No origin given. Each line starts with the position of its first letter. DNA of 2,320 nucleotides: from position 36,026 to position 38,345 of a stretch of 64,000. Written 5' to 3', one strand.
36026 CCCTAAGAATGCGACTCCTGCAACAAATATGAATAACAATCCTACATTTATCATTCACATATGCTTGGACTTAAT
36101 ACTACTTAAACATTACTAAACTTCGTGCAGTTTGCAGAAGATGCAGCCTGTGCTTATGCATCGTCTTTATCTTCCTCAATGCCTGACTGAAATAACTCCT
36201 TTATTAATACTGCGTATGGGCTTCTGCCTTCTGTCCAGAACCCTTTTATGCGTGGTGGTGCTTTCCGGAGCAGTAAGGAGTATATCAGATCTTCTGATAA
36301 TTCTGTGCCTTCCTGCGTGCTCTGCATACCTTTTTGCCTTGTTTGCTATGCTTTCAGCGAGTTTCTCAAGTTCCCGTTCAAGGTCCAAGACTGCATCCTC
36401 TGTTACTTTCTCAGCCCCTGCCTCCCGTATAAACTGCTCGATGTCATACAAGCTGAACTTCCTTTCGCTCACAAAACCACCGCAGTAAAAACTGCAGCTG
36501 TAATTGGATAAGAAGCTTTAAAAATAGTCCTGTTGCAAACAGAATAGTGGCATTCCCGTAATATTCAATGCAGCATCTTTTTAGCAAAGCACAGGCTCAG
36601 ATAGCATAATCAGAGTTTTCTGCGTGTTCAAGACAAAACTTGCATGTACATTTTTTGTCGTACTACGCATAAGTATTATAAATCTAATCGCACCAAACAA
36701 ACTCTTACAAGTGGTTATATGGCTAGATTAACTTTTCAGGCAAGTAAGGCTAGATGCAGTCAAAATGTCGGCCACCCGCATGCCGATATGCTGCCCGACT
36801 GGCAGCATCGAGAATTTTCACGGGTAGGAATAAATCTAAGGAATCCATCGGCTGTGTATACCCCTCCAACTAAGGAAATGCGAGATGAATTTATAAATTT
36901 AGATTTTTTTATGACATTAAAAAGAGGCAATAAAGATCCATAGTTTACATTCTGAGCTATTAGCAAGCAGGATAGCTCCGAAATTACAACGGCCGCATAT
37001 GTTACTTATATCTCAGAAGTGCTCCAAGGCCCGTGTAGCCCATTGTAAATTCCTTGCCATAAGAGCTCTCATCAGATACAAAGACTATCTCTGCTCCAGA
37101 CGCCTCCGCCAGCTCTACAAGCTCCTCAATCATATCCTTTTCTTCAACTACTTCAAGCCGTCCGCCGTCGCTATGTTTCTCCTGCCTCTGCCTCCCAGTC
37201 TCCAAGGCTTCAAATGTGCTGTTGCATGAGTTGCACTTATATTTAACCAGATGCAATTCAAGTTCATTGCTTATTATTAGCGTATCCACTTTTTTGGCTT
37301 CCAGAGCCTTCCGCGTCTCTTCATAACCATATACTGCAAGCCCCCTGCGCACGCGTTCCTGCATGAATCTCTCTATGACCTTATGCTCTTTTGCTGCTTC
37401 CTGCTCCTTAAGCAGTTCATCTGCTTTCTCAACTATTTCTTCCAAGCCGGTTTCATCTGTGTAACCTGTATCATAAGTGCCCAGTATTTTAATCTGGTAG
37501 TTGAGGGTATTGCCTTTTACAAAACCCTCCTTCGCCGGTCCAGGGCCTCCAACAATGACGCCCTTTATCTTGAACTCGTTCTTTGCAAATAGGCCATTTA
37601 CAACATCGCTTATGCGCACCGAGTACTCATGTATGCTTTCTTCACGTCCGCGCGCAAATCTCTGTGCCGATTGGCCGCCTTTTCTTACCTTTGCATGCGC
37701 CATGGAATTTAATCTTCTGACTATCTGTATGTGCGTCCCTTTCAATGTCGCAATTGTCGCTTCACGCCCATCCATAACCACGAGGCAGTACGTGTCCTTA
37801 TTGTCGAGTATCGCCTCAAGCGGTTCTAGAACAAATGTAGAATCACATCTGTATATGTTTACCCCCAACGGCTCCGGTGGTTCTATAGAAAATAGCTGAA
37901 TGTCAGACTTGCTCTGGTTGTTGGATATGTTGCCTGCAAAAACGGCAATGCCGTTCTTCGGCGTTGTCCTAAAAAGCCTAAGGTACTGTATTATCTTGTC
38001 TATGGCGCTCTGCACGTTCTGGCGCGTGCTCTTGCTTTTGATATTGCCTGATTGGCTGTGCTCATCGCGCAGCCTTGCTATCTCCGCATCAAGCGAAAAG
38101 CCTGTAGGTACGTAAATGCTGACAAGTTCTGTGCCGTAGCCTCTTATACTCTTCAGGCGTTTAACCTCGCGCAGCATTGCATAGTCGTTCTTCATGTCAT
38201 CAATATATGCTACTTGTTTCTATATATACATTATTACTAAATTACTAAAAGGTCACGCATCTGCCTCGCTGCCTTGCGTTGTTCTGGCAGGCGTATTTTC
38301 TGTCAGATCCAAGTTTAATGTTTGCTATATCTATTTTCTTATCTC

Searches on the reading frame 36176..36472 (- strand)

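Call 11: search_protein_families(library=pfam, proteins=[window:36176-36472:-], max_evalue=0.01)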
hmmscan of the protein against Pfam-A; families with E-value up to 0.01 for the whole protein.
window:36176-36472:- (98 aa): 4 families
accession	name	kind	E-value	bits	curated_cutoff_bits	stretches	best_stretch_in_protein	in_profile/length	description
PF00808.29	CBFD_NFYB_HMF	-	1.3e-05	25.8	21.4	1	10-65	7-62/65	Histone-like transcription factor (CBF/NF-Y) and archaeal histone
PF15511.12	CENP-T_C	-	7e-05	23.3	28.1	1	16-66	22-72/108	Centromere kinetochore component CENP-T histone fold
PF15630.12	CENP-S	-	0.003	18.4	28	0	11-68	11-70/76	CENP-S protein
PF07524.19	Bromo_TP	-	0.0077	16.7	24.6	0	13-67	14-67/77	Bromodomain associated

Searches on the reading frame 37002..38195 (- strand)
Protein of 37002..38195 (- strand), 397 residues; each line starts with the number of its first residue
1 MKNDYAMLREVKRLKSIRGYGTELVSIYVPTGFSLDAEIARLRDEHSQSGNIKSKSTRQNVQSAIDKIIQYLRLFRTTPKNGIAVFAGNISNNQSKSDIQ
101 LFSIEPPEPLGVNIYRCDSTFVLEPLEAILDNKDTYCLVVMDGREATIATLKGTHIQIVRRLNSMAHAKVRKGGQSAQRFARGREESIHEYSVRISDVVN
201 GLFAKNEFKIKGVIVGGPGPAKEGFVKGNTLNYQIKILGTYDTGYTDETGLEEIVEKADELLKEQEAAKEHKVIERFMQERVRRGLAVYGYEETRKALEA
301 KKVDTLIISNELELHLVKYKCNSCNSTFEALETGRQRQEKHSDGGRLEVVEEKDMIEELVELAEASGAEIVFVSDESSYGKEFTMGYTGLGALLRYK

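Call 11: search_protein_families(library=pfam, proteins=[window:37002-38195:-], max_evalue=0.01)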
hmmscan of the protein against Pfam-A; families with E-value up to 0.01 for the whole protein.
window:37002-38195:- (397 aa): 5 families
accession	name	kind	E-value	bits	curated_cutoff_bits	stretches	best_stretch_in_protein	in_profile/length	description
PF03464.20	eRF1_2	-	9.5e-29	100.8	27.1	1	136-264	2-133/133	eRF1 domain 2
PF03465.20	eRF1_3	-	2.6e-22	79.7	25.8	1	268-397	2-105/106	eRF1 domain 3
PF03463.20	eRF1_1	-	1.2e-12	48.3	23.8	1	15-129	6-122/123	eRF1 domain 1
PF18854.6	baeRF_family10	-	3.6e-10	40.7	27.1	1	123-227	3-109/143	Bacterial archaeo-eukaryotic release factor family 10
PF18859.6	acVLRF1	-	2.1e-07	31.7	27.1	1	147-228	14-92/130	Actinobacteria/chloroflexi VLRF1 release factor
